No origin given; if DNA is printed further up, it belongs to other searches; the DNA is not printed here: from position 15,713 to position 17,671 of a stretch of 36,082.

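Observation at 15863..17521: Circularly permuted OppA-type substrate-binding lipoprotein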

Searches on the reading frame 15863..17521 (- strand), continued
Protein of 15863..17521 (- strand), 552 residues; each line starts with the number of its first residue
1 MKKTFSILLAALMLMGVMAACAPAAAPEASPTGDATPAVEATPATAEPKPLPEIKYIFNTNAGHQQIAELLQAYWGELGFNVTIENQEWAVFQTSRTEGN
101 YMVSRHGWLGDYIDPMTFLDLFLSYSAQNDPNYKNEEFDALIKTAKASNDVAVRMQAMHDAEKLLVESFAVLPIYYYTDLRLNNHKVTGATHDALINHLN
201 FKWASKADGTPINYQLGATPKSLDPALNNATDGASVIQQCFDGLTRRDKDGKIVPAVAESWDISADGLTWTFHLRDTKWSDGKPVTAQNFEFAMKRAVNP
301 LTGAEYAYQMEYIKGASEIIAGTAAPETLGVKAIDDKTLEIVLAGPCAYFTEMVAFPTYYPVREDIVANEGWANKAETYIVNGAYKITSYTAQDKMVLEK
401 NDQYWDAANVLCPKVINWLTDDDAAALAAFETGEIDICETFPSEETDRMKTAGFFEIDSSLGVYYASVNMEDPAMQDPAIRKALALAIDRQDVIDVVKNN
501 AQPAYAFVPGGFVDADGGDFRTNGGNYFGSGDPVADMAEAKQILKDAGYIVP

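Call 5: find_homologous_proteins(query=window:15863-17521:-, max_evalue=1e-10)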
Query window:15863-17521:- (552 aa): 5105 proteins with E <= 1e-10 among 8000 candidates; the best 120 are listed.
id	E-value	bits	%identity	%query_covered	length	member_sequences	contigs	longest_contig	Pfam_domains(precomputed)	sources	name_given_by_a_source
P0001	0.0e+0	1266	100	100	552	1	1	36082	PF00496.28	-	-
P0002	1.2e-221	755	61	100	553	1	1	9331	PF00496.28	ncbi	-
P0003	8.3e-218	742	61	100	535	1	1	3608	PF00496.28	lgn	-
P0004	1.4e-217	742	60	100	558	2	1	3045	PF00496.28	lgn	-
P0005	1.3e-214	732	59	100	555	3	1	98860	PF00496.28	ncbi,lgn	-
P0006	9.2e-213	726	59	100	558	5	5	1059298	PF00496.28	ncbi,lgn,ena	-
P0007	3.0e-209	714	61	94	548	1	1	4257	PF00496.28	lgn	-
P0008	7.4e-208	710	57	100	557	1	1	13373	PF00496.28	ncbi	-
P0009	4.8e-205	700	58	97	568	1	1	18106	PF00496.28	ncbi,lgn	-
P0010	3.5e-202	691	60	91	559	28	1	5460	PF00496.28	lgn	-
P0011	1.0e-201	689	62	63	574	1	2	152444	PF00496.28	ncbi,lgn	-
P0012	3.5e-200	684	56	100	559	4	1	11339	PF00496.28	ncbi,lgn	-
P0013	3.8e-200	684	57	97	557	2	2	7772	PF00496.28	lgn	-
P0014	8.9e-198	676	59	91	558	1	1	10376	PF00496.28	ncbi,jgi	jgi:oligopeptide transport system substrate-binding protein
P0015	2.1e-197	675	53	100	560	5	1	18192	PF00496.28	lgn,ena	-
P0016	9.7e-197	673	55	100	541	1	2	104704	PF00496.28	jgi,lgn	jgi:ABC-type oligopeptide transport system substrate-binding subunit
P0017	3.8e-195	668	57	97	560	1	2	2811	PF00496.28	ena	-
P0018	3.9e-194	664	56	97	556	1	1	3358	PF00496.28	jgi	jgi:ABC-type oligopeptide transport system substrate-binding subunit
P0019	7.7e-191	653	58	90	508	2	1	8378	PF00496.28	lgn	-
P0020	2.0e-190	652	58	93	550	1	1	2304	PF00496.28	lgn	-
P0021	2.1e-189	649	58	93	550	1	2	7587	PF00496.28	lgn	-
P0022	1.5e-181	623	55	91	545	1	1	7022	PF00496.28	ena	-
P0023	1.8e-171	589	56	61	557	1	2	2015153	PF00496.28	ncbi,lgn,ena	-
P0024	2.5e-165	569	49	97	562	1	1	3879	PF00496.28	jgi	jgi:ABC-type oligopeptide transport system substrate-binding subunit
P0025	7.9e-160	551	52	63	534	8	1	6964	PF00496.28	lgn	-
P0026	3.8e-159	549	53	86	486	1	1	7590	PF00496.28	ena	-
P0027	6.5e-157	541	51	63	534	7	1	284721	PF00496.28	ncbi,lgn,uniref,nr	ncbi:oligopeptide transport system substrate-binding protein [Caldicoprobacter guelmensis]|uniref:pe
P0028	3.8e-155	536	49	91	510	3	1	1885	PF00496.28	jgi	jgi:ABC-type oligopeptide transport system substrate-binding subunit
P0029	3.0e-151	523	50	61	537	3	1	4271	PF00496.28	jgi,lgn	jgi:oligopeptide transport system substrate-binding protein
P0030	2.2e-144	500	46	63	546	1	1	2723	PF00496.28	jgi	-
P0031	8.5e-141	488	47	63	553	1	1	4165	PF00496.28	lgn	-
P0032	3.8e-139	483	48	62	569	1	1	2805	PF00496.28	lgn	-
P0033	9.6e-139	481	46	63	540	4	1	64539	PF00496.28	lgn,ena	-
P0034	1.6e-135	471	46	61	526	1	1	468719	PF00496.28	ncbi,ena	-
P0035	1.6e-134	468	46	63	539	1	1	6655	PF00496.28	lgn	-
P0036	2.5e-134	467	47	62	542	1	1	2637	PF00496.28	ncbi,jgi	jgi:oligopeptide transport system substrate-binding protein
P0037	2.1e-133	464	46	61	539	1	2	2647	PF00496.28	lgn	-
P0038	1.2e-132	461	45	69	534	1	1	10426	PF00496.28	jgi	-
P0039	1.4e-132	461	46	62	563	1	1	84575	PF00496.28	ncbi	-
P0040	1.7e-132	461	56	68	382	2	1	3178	PF00496.28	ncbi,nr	ncbi:MAG: extracellular solute-binding protein family 5, partial [Firmicutes bacterium]|nr:extracell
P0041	4.5e-132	459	49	63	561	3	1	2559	PF00496.28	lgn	-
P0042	6.7e-132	459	48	63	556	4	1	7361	PF00496.28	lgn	-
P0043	1.0e-131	458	46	63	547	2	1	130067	PF00496.28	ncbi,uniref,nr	ncbi:peptide ABC transporter substrate-binding protein [Thermotalea metallivorans]|uniref:Oligopepti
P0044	4.9e-131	456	49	61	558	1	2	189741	PF00496.28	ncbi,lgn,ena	-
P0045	1.2e-130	455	44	62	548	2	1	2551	PF00496.28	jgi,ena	-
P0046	1.2e-130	455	46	61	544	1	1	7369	PF00496.28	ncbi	-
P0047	2.6e-130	454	45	61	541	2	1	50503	PF00496.28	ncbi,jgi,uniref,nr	ncbi:peptide ABC transporter substrate-binding protein [Tepidibacter formicigenes]|jgi:oligopeptide 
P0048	2.7e-130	454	48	61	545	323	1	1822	PF00496.28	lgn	-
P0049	3.0e-130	453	47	62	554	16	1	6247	PF00496.28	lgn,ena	-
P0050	3.2e-130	453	43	62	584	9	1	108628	PF00496.28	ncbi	ncbi:peptide ABC transporter substrate-binding protein [[Clostridium] cellulosi]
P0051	3.8e-130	453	46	62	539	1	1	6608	PF00496.28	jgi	jgi:oligopeptide transport system substrate-binding protein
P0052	4.4e-130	453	47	61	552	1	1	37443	PF00496.28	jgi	-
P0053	8.0e-130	452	42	70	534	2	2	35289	PF00496.28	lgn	-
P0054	8.1e-130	452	47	63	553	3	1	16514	PF00496.28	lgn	-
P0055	9.4e-130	452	50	61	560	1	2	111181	PF00496.28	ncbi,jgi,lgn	jgi:oligopeptide transport system substrate-binding protein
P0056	2.2e-129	450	46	61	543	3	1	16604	PF00496.28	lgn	-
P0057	4.3e-129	450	50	61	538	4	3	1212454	PF00496.28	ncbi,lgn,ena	-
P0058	4.7e-129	449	46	62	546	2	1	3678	PF00496.28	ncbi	-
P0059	6.3e-129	449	42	61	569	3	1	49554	PF00496.28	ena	-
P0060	6.4e-129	449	47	62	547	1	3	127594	PF00496.28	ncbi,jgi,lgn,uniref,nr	ncbi:peptide ABC transporter substrate-binding protein [Calorimonas adulescens]|jgi:Bacterial extrac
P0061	8.9e-129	449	48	59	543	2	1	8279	PF00496.28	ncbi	-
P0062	1.3e-128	448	43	61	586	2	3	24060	PF00496.28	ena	-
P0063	1.6e-128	448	46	61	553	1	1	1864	PF00496.28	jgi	jgi:oligopeptide transport system substrate-binding protein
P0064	2.5e-128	447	47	61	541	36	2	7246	PF00496.28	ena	-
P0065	5.5e-128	446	47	61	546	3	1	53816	PF00496.28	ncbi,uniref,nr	ncbi:peptide ABC transporter substrate-binding protein [Thermobrachium celere]|uniref:peptide ABC tr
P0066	5.8e-128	446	49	61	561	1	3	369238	PF00496.28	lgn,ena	-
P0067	6.2e-128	446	58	66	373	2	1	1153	PF00496.28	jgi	jgi:oligopeptide transport system substrate-binding protein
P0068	6.8e-128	446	46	61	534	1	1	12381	PF00496.28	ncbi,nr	ncbi:MAG: peptide ABC transporter substrate-binding protein [Ruminiclostridium sp.]|nr:peptide ABC t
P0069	7.2e-128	446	46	61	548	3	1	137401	PF00496.28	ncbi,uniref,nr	ncbi:peptide ABC transporter substrate-binding protein [Clostridium sp. YIM B02551]|uniref:peptide A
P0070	9.4e-128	445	44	64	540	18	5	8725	PF00496.28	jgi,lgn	jgi:oligopeptide transport system substrate-binding protein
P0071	1.1e-127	445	47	61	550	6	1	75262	PF00496.28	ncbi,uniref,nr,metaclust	ncbi:peptide ABC transporter substrate-binding protein [Caloramator sp. ALD01]|uniref:peptide ABC tr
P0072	1.7e-127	444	43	61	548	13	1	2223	PF00496.28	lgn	-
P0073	2.1e-127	444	46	61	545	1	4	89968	PF00496.28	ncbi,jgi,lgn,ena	-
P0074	2.5e-127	444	46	61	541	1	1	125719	PF00496.28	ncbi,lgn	ncbi:MAG: peptide ABC transporter substrate-binding protein [Bacillota bacterium]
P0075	3.0e-127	443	42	62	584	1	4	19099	PF00496.28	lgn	-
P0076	3.4e-127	443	44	61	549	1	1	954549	PF00496.28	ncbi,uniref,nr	ncbi:peptide ABC transporter substrate-binding protein [Clostridium aestuarii]|uniref:Peptide ABC tr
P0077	3.5e-127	443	47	61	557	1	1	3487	PF00496.28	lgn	-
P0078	4.1e-127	443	47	61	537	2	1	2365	PF00496.28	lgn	-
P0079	4.2e-127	443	45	62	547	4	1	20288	PF00496.28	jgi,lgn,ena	-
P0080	1.1e-126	442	47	62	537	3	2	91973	PF00496.28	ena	-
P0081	1.1e-126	442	46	63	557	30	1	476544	PF00496.28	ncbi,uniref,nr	ncbi:peptide ABC transporter substrate-binding protein [Clostridium sp. ZS1]|uniref:peptide ABC tran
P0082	1.5e-126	441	45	62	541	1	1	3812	PF00496.28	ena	-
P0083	1.5e-126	441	46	62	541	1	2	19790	PF00496.28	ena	-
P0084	2.3e-126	441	47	61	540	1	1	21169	PF00496.28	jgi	-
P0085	2.3e-126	441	45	62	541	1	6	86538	PF00496.28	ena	-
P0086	3.7e-126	440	45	61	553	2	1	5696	PF00496.28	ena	-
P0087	4.1e-126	440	46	61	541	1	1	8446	PF00496.28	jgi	-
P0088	4.7e-126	440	44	63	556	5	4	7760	PF00496.28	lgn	-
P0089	4.8e-126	439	46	61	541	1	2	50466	PF00496.28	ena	-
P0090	5.1e-126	439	46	62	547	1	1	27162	PF00496.28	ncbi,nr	ncbi:MAG: peptide ABC transporter substrate-binding protein [Thermoanaerobacteraceae bacterium]|nr:p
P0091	6.0e-126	439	46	61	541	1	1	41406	PF00496.28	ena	-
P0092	6.1e-126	439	46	62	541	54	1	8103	PF00496.28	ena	-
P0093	6.1e-126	439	47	61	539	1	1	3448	PF00496.28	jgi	-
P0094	7.0e-126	439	46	61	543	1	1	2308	PF00496.28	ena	-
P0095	7.2e-126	439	45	61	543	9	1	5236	PF00496.28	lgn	-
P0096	8.6e-126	439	47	61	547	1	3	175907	PF00496.28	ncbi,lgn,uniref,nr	ncbi:peptide ABC transporter substrate-binding protein [Calorimonas adulescens]|uniref:Peptide ABC t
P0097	9.1e-126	439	46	61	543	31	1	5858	PF00496.28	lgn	-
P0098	1.1e-125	438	45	61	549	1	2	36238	PF00496.28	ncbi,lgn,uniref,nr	ncbi:oligopeptide transport system substrate-binding protein [Caminicella sporogenes DSM 14501]|unir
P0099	1.3e-125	438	46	62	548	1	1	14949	PF00496.28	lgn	-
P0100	1.6e-125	438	50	61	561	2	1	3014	PF00496.28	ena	-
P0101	1.9e-125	438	46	63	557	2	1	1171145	PF00496.28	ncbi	ncbi:peptide ABC transporter substrate-binding protein [Clostridium sp. CTA-5]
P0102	1.9e-125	438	45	62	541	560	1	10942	PF00496.28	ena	-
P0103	2.4e-125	437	46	61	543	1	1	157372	PF00496.28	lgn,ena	-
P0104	2.4e-125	437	46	61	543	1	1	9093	PF00496.28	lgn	-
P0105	2.6e-125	437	45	63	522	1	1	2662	PF00496.28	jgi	-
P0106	2.9e-125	437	45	61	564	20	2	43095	PF00496.28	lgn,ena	-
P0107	3.0e-125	437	46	61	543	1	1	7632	PF00496.28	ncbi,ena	-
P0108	3.3e-125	437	44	61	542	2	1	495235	PF00496.28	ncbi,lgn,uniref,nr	ncbi:peptide ABC transporter substrate-binding protein [Geosporobacter ferrireducens]|uniref:peptide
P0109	3.6e-125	437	46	61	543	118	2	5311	PF00496.28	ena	-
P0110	4.0e-125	436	46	61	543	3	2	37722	PF00496.28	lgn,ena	-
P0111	4.3e-125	436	47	61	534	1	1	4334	PF00496.28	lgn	-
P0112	4.3e-125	436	47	61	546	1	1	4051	PF00496.28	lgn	-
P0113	4.4e-125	436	45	63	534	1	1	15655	PF00496.28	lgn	-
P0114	4.6e-125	436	45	61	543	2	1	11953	PF00496.28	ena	-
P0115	5.4e-125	436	45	61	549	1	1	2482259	PF00496.28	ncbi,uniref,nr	ncbi:peptide ABC transporter substrate-binding protein [Caminicella sporogenes]|uniref:peptide ABC t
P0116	6.3e-125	436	45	63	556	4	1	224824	PF00496.28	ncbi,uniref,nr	ncbi:peptide ABC transporter substrate-binding protein [Clostridium botulinum]|uniref:Peptide ABC tr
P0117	7.4e-125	436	43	61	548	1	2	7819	PF00496.28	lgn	-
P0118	7.5e-125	436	47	61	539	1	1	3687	PF00496.28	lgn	-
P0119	7.6e-125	436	43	61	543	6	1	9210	PF00496.28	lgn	-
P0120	8.0e-125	435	48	56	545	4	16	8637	PF00496.28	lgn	-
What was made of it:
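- Tried and rejected: The short 'half' proteins (P0040, P0067) lie on very short contigs (1.2-3.2 kb) and are probably cut by contig ends (call 5).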

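Call 12: find_encoding_contigs(protein=P0006, flank=8000, max_places=3)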
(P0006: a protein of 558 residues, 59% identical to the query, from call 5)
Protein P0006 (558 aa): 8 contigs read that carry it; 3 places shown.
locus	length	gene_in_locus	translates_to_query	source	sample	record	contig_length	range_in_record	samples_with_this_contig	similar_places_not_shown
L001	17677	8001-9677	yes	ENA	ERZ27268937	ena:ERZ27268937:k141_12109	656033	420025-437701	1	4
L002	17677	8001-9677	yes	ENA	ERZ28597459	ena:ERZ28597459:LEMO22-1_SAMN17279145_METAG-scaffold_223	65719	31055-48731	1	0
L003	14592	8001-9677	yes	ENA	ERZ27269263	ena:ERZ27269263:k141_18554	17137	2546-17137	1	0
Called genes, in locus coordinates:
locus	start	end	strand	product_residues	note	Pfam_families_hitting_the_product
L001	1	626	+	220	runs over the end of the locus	PF00702:Hydrolase, PF13419:HAD_2, PF13242:Hydrolase_like (weak)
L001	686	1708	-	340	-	PF00005:ABC_tran, PF13304:AAA_21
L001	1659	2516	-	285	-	PF06182:ABC2_membrane_6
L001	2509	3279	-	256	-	-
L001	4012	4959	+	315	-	PF19300:BPD_transp_1_N, PF00528:BPD_transp_1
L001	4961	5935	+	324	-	PF12911:OppC_N, PF00528:BPD_transp_1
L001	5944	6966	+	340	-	PF00005:ABC_tran, PF13304:AAA_21, PF08352:oligo_HPY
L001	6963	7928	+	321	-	PF00005:ABC_tran, PF08352:oligo_HPY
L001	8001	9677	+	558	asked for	PF00496:SBP_bac_5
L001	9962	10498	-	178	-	PF02482:Ribosomal_S30AE, PF16321:Ribosom_S30AE_C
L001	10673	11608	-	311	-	PF01116:F_bP_aldolase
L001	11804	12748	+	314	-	PF00535:Glycos_transf_2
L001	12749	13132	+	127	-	-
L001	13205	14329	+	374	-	PF02073:Peptidase_M29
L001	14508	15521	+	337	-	PF00044:Gp_dh_N, PF02800:Gp_dh_C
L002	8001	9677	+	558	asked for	PF00496:SBP_bac_5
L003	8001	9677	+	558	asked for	PF00496:SBP_bac_5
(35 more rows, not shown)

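Call 13: find_encoding_contigs(protein=P0011, flank=8000, max_places=2)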
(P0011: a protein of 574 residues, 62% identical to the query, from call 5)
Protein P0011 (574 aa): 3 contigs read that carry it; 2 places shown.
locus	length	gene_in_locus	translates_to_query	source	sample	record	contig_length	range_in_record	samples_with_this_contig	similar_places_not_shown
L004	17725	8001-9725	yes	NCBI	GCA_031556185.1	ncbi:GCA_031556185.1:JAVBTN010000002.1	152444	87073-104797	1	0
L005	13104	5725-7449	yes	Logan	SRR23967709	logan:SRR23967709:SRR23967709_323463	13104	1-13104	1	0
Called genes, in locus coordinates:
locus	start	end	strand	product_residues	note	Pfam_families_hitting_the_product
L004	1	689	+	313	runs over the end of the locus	PF19300:BPD_transp_1_N, PF00528:BPD_transp_1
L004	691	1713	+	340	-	PF12911:OppC_N, PF00528:BPD_transp_1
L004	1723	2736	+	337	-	PF00005:ABC_tran, PF13304:AAA_21, PF08352:oligo_HPY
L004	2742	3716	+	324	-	PF00005:ABC_tran, PF08352:oligo_HPY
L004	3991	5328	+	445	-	-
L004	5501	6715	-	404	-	PF00563:EAL, PF08668:HDOD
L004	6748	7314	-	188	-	-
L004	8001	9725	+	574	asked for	PF00496:SBP_bac_5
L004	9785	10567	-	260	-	PF02525:Flavodoxin_2, PF03358:FMN_red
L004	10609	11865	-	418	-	PF02844:GARS_N, PF02786:CPSase_L_D2 (faint), PF01071:GARS_A, PF02222:ATP-grasp (faint), PF02843:GARS_C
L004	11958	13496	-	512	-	PF02142:MGS, PF01808:AICARFT_IMPCHas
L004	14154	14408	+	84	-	-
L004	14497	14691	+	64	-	-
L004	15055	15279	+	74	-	-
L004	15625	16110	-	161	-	PF04138:GtrA_DPMS_TM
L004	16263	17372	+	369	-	PF11258:DUF3048, PF17479:DUF3048_C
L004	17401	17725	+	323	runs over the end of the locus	PF00248:Aldo_ket_red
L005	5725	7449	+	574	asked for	PF00496:SBP_bac_5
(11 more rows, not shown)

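Call 14: find_encoding_contigs(protein=P0023, flank=8000, max_places=2)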
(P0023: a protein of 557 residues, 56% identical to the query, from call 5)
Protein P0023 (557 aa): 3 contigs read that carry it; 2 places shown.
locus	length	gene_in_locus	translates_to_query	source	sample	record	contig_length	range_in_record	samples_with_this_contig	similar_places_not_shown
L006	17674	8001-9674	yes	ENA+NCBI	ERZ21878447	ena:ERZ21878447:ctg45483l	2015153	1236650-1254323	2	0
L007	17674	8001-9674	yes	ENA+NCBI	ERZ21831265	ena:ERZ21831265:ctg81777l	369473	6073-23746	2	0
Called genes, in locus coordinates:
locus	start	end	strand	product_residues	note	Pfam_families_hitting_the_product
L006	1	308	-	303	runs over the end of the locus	PF00288:GHMP_kinases_N, PF08544:GHMP_kinases_C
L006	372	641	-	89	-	PF06257:VEG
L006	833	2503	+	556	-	PF01268:FTHFS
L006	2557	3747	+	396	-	PF13354:Beta-lactamase2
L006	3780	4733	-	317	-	PF19700:DUF6198, PF02588:YitT_membrane, PF10035:DUF2179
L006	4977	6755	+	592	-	PF13177:DNA_pol3_delta2, PF00004:AAA, PF07728:AAA_5 (weak), PF22608:DNAX_ATPase_lid, PF12169:DNA_pol3_gamma3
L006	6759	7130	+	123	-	PF02575:YbaB_DNA_bd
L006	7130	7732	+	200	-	PF21176:RecR_HhH, PF02132:RecR_ZnF, PF01751:Toprim, PF13662:Toprim_4, PF21175:RecR_C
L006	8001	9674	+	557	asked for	PF00496:SBP_bac_5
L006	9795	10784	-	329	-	PF02463:SMC_N (weak), PF00005:ABC_tran, PF08352:oligo_HPY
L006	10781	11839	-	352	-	PF00005:ABC_tran, PF13304:AAA_21, PF08352:oligo_HPY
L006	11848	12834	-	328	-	PF12911:OppC_N, PF00528:BPD_transp_1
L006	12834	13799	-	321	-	PF19300:BPD_transp_1_N, PF00528:BPD_transp_1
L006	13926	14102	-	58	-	PF04977:DivIC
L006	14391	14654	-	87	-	PF01479:S4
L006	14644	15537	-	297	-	PF03819:MazG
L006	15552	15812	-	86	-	-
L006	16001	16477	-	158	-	PF04073:tRNA_edit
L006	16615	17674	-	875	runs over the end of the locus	PF00171:Aldedh, PF13685:Fe-ADH_2 (faint), PF00465:Fe-ADH, PF25137:ADH_Fe_C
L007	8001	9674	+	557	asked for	PF00496:SBP_bac_5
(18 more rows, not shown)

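Call 26: find_related_loci(query=A1, collection=genome_contigs, flank=6000)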
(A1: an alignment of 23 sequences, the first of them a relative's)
Query A1 (552 aa) in genome_contigs; peptide patterns used: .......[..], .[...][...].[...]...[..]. (x = any residue, [..] = any of these).
600 stretches matched a pattern (row limit reached: there are more); 598 encode a relative of the query (tblastn E <= 1e-3); the best 80 are kept; 80 distinct loci.
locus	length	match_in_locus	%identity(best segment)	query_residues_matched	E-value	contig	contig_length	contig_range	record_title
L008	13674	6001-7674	55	1-552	0e+0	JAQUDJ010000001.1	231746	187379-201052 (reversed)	MAG: Eubacteriales bacterium isolate STCSWMC_151 NODE_49_length_231746_cov_14.790889_ST_CSWMC, whole genome shotgun sequ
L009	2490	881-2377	46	51-549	5e-122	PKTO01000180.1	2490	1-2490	MAG: Clostridiales bacterium isolate BM714 sc_22504, whole genome shotgun sequence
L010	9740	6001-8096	43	51-549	1e-115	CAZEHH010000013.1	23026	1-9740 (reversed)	MAG TPA_asm: uncultured Peptostreptococcaceae bacterium isolate binchicken_co42_314 genome assembly, contig: NODE_2641_l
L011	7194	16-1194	42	78-472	2e-93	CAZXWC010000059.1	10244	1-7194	MAG TPA_asm: uncultured Peptostreptococcaceae bacterium isolate binchicken_co218_119 genome assembly, contig: NODE_7626_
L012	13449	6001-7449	47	51-549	5e-93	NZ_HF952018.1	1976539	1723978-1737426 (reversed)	Thermobrachium celere DSM 8682, whole genome shotgun sequence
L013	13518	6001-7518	47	49-549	7e-91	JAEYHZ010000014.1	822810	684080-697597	MAG: Bacillota bacterium isolate OH_HFB_338 k127_2008714, whole genome shotgun sequence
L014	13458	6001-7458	46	49-549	3e-90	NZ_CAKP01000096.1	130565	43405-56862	Caloramator australicus RC3, whole genome shotgun sequence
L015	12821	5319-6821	46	49-549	5e-89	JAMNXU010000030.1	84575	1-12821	MAG: Bacillota bacterium isolate Bin_1 Bin_1_scaffold_107, whole genome shotgun sequence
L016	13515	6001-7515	46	52-549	1e-87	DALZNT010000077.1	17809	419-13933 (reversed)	MAG TPA_asm: Clostridium sp. isolate CTOTU47563 NODE_276_length_17809_cov_5.897488, whole genome shotgun sequence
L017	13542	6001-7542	44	51-549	3e-87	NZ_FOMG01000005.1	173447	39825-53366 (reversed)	Clostridium uliginosum strain DSM 12992, whole genome shotgun sequence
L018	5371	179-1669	45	49-549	1e-86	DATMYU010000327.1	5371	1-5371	MAG TPA_asm: Desulfosporosinus sp. isolate SMAG_U13156 k141_111506, whole genome shotgun sequence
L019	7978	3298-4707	44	49-549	4e-86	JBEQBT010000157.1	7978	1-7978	MAG: Clostridiaceae bacterium isolate 05_S201.concoct.079 NODE_5078_length_7978_cov_2.271176:0-7978, whole genome shotgu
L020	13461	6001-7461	44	51-549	1e-84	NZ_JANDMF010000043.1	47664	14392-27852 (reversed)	Clostridium sp. SHJSY1 contig43, whole genome shotgun sequence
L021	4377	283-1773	43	51-549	2e-84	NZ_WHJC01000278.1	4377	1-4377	Clostridium tarantellae strain DSM 3997 contig278, whole genome shotgun sequence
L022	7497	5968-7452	42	51-549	9e-83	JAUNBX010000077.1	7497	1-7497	MAG: Clostridium perfringens isolate S1R_St_70 NODE_3764_length_7497_cov_140.749261, whole genome shotgun sequence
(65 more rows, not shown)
